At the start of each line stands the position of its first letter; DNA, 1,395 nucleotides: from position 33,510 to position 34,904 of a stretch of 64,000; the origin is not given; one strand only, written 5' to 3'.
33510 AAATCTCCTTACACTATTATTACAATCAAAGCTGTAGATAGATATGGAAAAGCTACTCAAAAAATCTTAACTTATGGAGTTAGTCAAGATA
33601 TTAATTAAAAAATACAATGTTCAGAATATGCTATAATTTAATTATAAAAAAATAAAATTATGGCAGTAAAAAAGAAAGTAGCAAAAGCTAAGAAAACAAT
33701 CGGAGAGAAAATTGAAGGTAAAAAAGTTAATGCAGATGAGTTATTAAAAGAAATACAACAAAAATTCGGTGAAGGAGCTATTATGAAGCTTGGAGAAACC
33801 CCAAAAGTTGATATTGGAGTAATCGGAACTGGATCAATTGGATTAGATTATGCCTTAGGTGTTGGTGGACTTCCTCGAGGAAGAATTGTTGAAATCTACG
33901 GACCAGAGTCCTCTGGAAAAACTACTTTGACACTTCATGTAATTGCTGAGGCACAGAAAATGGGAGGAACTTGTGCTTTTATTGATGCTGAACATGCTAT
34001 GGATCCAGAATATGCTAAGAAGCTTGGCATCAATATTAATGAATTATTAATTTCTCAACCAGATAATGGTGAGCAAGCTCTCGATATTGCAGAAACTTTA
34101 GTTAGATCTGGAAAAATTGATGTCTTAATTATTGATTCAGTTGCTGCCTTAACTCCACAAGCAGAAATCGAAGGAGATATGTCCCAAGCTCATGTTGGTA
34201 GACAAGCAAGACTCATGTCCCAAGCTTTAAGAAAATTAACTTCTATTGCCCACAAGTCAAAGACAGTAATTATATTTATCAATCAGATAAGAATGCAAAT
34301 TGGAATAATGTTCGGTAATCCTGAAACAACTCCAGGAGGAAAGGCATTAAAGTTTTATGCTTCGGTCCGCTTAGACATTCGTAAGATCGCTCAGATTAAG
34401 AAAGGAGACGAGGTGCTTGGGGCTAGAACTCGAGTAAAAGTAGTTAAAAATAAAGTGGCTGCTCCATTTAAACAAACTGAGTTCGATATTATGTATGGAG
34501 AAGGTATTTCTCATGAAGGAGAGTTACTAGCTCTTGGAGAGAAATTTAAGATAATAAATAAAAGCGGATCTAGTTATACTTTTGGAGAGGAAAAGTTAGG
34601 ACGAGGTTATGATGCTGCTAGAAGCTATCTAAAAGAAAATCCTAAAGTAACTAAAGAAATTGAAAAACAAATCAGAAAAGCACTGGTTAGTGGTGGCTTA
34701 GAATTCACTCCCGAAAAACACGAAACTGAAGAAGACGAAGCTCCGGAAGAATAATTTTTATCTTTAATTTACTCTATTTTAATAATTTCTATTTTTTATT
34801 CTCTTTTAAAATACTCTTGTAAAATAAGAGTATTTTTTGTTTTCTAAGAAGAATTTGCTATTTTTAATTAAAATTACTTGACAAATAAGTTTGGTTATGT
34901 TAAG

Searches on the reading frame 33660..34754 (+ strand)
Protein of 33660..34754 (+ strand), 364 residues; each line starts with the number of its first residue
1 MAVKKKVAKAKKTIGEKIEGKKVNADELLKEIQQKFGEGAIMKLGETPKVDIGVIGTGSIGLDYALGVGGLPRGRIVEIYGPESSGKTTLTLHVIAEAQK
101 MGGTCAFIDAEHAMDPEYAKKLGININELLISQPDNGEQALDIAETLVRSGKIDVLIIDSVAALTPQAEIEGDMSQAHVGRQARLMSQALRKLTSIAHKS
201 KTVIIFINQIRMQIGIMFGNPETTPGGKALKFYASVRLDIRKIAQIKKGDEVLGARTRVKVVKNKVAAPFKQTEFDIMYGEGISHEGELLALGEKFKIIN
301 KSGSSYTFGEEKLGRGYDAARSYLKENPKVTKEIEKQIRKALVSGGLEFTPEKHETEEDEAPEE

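Call 11: find_encoding_contigs(protein=window:33660-34754:+, flank=10000, max_places=6)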
Protein window:33660-34754:+ (364 aa): 3 contigs read that carry it; 2 places shown.
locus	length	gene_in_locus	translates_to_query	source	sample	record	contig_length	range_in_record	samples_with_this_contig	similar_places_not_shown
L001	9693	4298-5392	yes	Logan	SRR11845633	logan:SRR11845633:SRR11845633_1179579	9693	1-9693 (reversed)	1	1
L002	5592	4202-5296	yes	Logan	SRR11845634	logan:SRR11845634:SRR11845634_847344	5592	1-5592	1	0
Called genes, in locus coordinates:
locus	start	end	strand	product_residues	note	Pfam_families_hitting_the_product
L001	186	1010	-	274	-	-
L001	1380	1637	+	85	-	-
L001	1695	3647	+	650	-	PF17854:FtsK_alpha, PF01580:FtsK_SpoIIIE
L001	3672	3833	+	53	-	-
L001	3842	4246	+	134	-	PF09136:Glucodextran_B (weak)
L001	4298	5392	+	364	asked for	PF00154:RecA_N, PF06745:ATPase, PF08423:Rad51, PF27531:MT3502_N (weak), PF01637:ATPase_2 (weak), PF21096:RecA_C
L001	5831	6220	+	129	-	PF00575:S1 (weak)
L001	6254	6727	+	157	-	PF00575:S1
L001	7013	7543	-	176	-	PF01195:Pept_tRNA_hydro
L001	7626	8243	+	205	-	PF10502:Peptidase_S26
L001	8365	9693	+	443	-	?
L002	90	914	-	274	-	-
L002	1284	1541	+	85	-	-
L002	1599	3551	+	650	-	PF17854:FtsK_alpha, PF01580:FtsK_SpoIIIE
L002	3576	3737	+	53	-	-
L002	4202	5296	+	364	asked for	PF00154:RecA_N, PF06745:ATPase, PF08423:Rad51, PF27531:MT3502_N (weak), PF01637:ATPase_2 (weak), PF21096:RecA_C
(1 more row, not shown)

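Call 13: find_related_loci(query=window:33660-34754:+, collection=genome_contigs, flank=10000)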
Query window:33660-34754:+ (364 aa) in genome_contigs; peptide patterns used: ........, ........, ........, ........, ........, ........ (x = any residue, [..] = any of these).
600 stretches matched a pattern (row limit reached: there are more); 582 encode a relative of the query (tblastn E <= 1e-3); the best 80 are kept; 80 distinct loci.
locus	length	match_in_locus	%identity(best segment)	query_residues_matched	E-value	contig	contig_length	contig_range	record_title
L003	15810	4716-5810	77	3-364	0e+0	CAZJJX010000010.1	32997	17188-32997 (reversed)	MAG TPA_asm: uncultured Candidatus Saccharibacteria bacterium isolate SRP278252_co2_95 genome assembly, contig: NODE_261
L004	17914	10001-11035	79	19-364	0e+0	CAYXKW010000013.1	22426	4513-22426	MAG TPA_asm: uncultured Candidatus Saccharibacteria bacterium isolate SRP286056_co3_512 genome assembly, contig: NODE_20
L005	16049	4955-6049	77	3-364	0e+0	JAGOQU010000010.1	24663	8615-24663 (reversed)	MAG: Candidatus Paceibacterota bacterium isolate Gw_Eff_bin_22 Gw_Eff_3947_length_24663_cov_10.625937, whole genome shot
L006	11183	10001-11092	77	3-363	0e+0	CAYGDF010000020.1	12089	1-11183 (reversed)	MAG TPA_asm: uncultured Candidatus Saccharibacteria bacterium isolate ERP113451_co1_291 genome assembly, contig: NODE_63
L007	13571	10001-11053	78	1-345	0e+0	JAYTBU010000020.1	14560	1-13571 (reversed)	MAG: bacterium isolate GFS_14393 GFS_14393_19, whole genome shotgun sequence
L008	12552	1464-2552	76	1-364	0e+0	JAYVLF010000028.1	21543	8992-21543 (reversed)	MAG: Candidatus Paceibacterota bacterium isolate GL54_UP_metabat_24 GL54_UP_metabat_24_27, whole genome shotgun sequence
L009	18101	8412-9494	79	3-363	0e+0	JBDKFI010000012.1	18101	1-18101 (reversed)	MAG: Candidatus Parcubacteria bacterium isolate farmington_2019_sw_WHONDRS-S19S_0053_A_bin.33 scaffold_0000897, whole ge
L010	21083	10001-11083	78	3-363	0e+0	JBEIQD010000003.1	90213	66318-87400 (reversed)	MAG: Candidatus Nomurabacteria bacterium isolate Sample-106-S6-bin-90 Sample_106_S6-bin_90-k141_1261630, whole genome sh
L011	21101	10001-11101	76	3-364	0e+0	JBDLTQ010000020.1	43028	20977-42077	MAG: Candidatus Parcubacteria bacterium isolate lewisrun_2019_sw_WHONDRS-S19S_0014_B_bin.23 scaffold_293806, whole genom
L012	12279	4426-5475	81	1-349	6e-175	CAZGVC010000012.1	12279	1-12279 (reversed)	MAG TPA_asm: uncultured Candidatus Saccharibacteria bacterium isolate SRP135725_co1_137 genome assembly, contig: NODE_71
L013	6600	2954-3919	81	24-345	4e-175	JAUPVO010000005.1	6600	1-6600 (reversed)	MAG: Patescibacteria group bacterium isolate erpe_2018_sw_30hr_WHONDRS-SW48-000095_B_bin.69 scaffold_98697, whole genome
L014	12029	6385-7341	76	24-342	2e-168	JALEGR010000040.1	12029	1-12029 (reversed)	MAG: Candidatus Paceibacterota bacterium isolate CC_bin16 k97_145153, whole genome shotgun sequence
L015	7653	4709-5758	71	3-342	5e-168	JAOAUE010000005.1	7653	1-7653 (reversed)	MAG: Candidatus Paceibacterota bacterium isolate AF21_PE0_T2_S1_39_14 T2_S1_12252_length_7653_cov_8, whole genome shotgu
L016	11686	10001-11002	77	29-363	6e-168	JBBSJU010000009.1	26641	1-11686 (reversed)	MAG: Candidatus Paceibacteria bacterium isolate LS4_metabat2.077 LS4_metabat2.077_K_218332_L_26641_cov_9.0000, whole gen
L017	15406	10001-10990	75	13-339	7e-168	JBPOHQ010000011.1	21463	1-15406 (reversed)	MAG: Candidatus Nomurabacteria bacterium isolate MAG_121 c_000000368223, whole genome shotgun sequence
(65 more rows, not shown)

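Call 35: find_homologous_proteins(query=window:33660-34754:+, max_evalue=1e-50)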
Query window:33660-34754:+ (364 aa): 8000 proteins with E <= 1e-50 among 8000 candidates; the best 120 are listed.
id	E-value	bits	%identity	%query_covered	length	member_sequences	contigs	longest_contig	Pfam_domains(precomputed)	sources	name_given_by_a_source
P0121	2.9e-229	778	100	100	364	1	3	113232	PF06745.20,PF08423.18,PF00154.28,PF21096.3,PF01637.25,PF27531.1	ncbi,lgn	-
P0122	1.5e-208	710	90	95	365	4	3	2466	PF06745.20,PF08423.18,PF00154.28,PF21096.3,PF01637.25,PF27531.1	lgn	-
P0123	7.4e-206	701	90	95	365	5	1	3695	PF06745.20,PF08423.18,PF00154.28,PF21096.3,PF01637.25,PF27531.1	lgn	-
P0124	8.8e-206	701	88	97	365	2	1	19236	PF06745.20,PF08423.18,PF00154.28,PF21096.3,PF01637.25,PF27531.1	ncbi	-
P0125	1.3e-201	687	87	100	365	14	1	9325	PF06745.20,PF08423.18,PF00154.28,PF21096.3,PF01637.25,PF27531.1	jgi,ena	-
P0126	1.1e-200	684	89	95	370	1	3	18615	PF06745.20,PF08423.18,PF00154.28,PF21096.3,PF01637.25,PF27531.1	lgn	-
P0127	1.3e-200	684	87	95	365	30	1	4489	PF06745.20,PF08423.18,PF00154.28,PF21096.3,PF01637.25,PF27531.1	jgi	jgi:recombination protein RecA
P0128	4.3e-197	672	87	92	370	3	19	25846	PF06745.20,PF08423.18,PF00154.28,PF21096.3,PF01637.25,PF27531.1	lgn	-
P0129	5.8e-197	672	88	92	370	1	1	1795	PF06745.20,PF08423.18,PF00154.28,PF21096.3,PF01637.25,PF27531.1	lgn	-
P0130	2.0e-195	667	86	95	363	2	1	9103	PF06745.20,PF08423.18,PF00154.28,PF21096.3,PF01637.25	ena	-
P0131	7.9e-195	665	89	90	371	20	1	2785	PF06745.20,PF08423.18,PF00154.28,PF21096.3,PF01637.25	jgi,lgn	-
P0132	3.8e-194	663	86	95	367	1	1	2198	PF06745.20,PF08423.18,PF00154.28,PF21096.3,PF01637.25,PF27531.1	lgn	-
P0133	5.2e-192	656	88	91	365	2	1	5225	PF06745.20,PF08423.18,PF00154.28,PF21096.3,PF01637.25,PF27531.1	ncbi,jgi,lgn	ncbi:MAG: protein recombination protein RecA [Candidatus Parcubacteria bacterium]|jgi:recombination 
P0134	7.8e-191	652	85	95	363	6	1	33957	PF06745.20,PF08423.18,PF00154.28,PF21096.3,PF01637.25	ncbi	-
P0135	8.8e-190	648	88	90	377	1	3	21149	PF06745.20,PF08423.18,PF00154.28,PF21096.3,PF27531.1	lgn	-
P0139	1.4e-180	618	84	92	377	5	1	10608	PF06745.20,PF02283.23,PF08423.18,PF00154.28,PF21096.3,PF01637.25,PF27531.1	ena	-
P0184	1.4e-177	608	78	99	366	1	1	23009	PF06745.20,PF08423.18,PF00154.28,PF21096.3,PF01637.25,PF27531.1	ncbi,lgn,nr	ncbi:recombinase RecA [Candidatus Gracilibacteria bacterium]|nr:recombinase RecA [Candidatus Gracili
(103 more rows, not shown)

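Call 36: list_cluster_members(proteins=[P0121, P0124, P0133, P0134, P0125, P0126, P0128, P0135, P0130, P0139])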
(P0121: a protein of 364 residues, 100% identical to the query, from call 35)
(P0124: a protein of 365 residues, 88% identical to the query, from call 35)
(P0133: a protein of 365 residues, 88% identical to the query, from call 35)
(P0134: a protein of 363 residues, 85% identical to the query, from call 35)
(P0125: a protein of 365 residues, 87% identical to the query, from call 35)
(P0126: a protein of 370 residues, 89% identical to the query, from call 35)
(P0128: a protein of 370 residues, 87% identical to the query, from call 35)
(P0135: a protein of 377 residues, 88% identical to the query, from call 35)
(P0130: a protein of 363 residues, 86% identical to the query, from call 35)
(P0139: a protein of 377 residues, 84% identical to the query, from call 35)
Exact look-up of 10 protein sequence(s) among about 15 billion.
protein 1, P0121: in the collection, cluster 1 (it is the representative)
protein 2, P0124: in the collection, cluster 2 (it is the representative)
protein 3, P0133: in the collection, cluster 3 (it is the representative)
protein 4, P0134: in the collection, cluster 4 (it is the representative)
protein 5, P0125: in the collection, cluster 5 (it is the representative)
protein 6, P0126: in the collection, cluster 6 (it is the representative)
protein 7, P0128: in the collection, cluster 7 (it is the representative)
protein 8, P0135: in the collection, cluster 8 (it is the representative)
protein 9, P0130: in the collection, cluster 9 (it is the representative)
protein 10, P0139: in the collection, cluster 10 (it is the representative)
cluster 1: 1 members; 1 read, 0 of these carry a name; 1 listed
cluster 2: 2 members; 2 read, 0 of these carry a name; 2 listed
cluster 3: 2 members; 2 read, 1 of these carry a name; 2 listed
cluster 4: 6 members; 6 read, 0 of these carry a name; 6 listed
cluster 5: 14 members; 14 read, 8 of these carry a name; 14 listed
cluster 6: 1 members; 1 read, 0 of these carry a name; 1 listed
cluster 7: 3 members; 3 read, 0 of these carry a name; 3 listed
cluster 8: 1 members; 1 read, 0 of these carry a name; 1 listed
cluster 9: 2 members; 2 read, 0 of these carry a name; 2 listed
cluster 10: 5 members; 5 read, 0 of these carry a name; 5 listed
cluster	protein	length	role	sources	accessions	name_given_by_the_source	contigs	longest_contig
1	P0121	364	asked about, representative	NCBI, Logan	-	-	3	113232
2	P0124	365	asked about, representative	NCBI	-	-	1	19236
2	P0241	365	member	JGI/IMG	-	-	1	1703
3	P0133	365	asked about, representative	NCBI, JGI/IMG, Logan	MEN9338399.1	MAG: protein recombination protein RecA [Candidatus Parcubacteria bacterium] | recombination protein RecA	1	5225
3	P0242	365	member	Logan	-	-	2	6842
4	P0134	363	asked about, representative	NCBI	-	-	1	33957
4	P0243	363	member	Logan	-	-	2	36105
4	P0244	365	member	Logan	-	-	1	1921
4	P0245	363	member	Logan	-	-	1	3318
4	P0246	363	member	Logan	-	-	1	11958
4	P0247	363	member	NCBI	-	-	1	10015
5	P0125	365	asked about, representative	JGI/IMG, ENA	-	-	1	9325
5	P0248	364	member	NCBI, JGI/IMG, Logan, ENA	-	recombination protein RecA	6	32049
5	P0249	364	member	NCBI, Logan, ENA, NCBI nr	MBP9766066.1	MAG: recombinase RecA [Candidatus Pacebacteria bacterium] | recombinase RecA [Candidatus Paceibacterota bacterium]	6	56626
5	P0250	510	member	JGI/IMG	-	recombination protein RecA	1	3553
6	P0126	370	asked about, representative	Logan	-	-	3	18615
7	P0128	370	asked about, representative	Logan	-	-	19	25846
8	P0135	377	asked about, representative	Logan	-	-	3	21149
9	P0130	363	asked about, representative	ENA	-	-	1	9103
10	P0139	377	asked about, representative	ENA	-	-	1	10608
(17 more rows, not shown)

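Call 37: find_encoding_contigs(protein=P0124, flank=10000, max_places=2)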
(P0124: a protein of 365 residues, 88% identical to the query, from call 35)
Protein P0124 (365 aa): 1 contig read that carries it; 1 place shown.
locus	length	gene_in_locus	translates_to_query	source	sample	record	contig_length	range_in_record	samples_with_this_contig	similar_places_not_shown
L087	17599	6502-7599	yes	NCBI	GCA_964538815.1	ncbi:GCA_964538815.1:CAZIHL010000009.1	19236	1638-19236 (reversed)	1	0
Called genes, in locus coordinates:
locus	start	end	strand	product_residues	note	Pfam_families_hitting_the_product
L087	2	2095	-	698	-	?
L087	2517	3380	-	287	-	-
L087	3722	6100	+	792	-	PF17854:FtsK_alpha, PF01580:FtsK_SpoIIIE, PF09397:FtsK_gamma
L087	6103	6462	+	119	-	-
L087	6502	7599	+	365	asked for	PF00154:RecA_N, PF06745:ATPase (weak), PF08423:Rad51, PF27531:MT3502_N (weak), PF01637:ATPase_2 (weak), PF21096:RecA_C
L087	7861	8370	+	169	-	-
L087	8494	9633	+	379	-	PF21543:CvfB_2nd (faint), PF00575:S1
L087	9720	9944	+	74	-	-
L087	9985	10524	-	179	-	PF01195:Pept_tRNA_hydro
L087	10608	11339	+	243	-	PF10502:Peptidase_S26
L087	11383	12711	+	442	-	PF01409:tRNA-synt_2d (faint), PF13393:tRNA-synt_His, PF00587:tRNA-synt_2b, PF03129:HGTP_anticodon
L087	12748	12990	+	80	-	-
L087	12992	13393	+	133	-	PF02130:YbeY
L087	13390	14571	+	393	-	PF02491:SHS2_FTSA, PF11104:PilM_2, PF14450:FtsA, PF06723:MreB_Mbl (weak)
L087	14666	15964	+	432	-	PF00091:Tubulin, PF12327:FtsZ_C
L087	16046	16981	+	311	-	PF00890:FAD_binding_2 (faint), PF01134:GIDA (faint), PF01266:DAO (faint), PF01946:Thi4 (faint), PF07992:Pyr_redox_2, PF12831:FAD_oxidored (weak), PF13738:Pyr_redox_3, PF00070:Pyr_redox (weak), +1 more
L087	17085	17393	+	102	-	PF04993:TfoX_N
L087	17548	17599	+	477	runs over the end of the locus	PF00224:PK, PF02887:PK_C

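Call 38: find_encoding_contigs(protein=P0134, flank=10000, max_places=2)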
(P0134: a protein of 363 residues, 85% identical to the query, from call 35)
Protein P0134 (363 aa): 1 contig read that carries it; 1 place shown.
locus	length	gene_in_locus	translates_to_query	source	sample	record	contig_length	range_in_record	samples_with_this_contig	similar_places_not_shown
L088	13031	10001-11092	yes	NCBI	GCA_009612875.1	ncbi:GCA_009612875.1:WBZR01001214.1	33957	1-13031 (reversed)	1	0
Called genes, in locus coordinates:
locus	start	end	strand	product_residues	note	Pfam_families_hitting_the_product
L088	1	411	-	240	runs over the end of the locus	PF00072:Response_reg, PF00486:Trans_reg_C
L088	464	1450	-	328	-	PF03462:PCRF, PF00472:RF-1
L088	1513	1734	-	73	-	PF01197:Ribosomal_L31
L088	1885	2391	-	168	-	PF01936:NYN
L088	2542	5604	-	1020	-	-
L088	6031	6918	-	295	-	-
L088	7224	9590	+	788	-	PF17854:FtsK_alpha, PF01580:FtsK_SpoIIIE, PF09397:FtsK_gamma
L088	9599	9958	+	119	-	-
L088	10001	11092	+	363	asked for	PF00154:RecA_N, PF06745:ATPase (weak), PF08423:Rad51, PF01637:ATPase_2 (faint), PF21096:RecA_C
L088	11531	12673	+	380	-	PF23459:S1_RRP5 (faint), PF00575:S1, PF21543:CvfB_2nd (faint), PF00575:S1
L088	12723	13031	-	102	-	?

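Call 57: find_encoding_contigs(protein=P0126, flank=10000, max_places=2)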
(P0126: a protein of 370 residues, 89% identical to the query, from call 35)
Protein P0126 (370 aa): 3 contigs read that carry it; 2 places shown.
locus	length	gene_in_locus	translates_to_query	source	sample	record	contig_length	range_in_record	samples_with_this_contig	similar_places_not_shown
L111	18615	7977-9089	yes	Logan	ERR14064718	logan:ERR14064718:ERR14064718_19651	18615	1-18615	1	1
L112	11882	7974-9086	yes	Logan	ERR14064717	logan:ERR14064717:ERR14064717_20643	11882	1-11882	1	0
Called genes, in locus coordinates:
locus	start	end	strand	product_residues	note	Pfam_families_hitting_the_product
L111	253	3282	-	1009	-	PF01471:PG_binding_1 (weak)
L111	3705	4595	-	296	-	-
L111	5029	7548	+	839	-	PF17854:FtsK_alpha, PF01580:FtsK_SpoIIIE, PF09397:FtsK_gamma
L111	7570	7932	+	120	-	-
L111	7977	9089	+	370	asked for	PF01637:ATPase_2 (faint), PF00154:RecA_N, PF08423:Rad51, PF06745:ATPase (weak), PF27531:MT3502_N (weak), PF21096:RecA_C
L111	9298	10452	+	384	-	PF00575:S1 (weak), PF21710:Spt6_S1 (faint), PF00575:S1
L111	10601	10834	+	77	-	-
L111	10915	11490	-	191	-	PF01195:Pept_tRNA_hydro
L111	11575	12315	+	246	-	PF10502:Peptidase_S26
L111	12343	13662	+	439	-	PF13393:tRNA-synt_His, PF00587:tRNA-synt_2b, PF13393:tRNA-synt_His (weak), PF03129:HGTP_anticodon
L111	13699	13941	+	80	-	-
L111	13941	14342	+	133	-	PF02130:YbeY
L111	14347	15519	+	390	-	PF02491:SHS2_FTSA, PF11104:PilM_2 (weak), PF14450:FtsA, PF06723:MreB_Mbl (weak)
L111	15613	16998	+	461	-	PF00091:Tubulin, PF12327:FtsZ_C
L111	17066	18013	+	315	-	PF00890:FAD_binding_2 (faint), PF01134:GIDA (faint), PF01266:DAO (faint), PF01946:Thi4 (faint), PF03486:HI0933_like (faint), PF07992:Pyr_redox_2, PF13738:Pyr_redox_3, PF00070:Pyr_redox (weak), +1 more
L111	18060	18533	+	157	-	PF05901:Excalibur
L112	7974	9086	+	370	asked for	PF01637:ATPase_2 (faint), PF00154:RecA_N, PF08423:Rad51, PF06745:ATPase (weak), PF27531:MT3502_N (weak), PF21096:RecA_C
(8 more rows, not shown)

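Call 58: find_encoding_contigs(protein=P0123, flank=10000, max_places=2)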
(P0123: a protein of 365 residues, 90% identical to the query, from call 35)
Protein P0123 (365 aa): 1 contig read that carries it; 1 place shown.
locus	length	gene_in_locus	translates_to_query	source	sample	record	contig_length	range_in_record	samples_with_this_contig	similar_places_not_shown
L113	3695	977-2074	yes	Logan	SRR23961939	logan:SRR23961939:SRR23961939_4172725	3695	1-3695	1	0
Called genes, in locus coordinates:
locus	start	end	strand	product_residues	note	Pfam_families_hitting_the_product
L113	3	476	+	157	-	?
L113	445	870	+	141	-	-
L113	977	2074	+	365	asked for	PF00154:RecA_N, PF06745:ATPase, PF08423:Rad51, PF27531:MT3502_N (weak), PF01637:ATPase_2 (weak), PF21096:RecA_C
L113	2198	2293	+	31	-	-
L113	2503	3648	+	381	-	PF00575:S1 (weak), PF23459:S1_RRP5 (faint), PF21543:CvfB_2nd (faint), PF21710:Spt6_S1 (faint), PF00575:S1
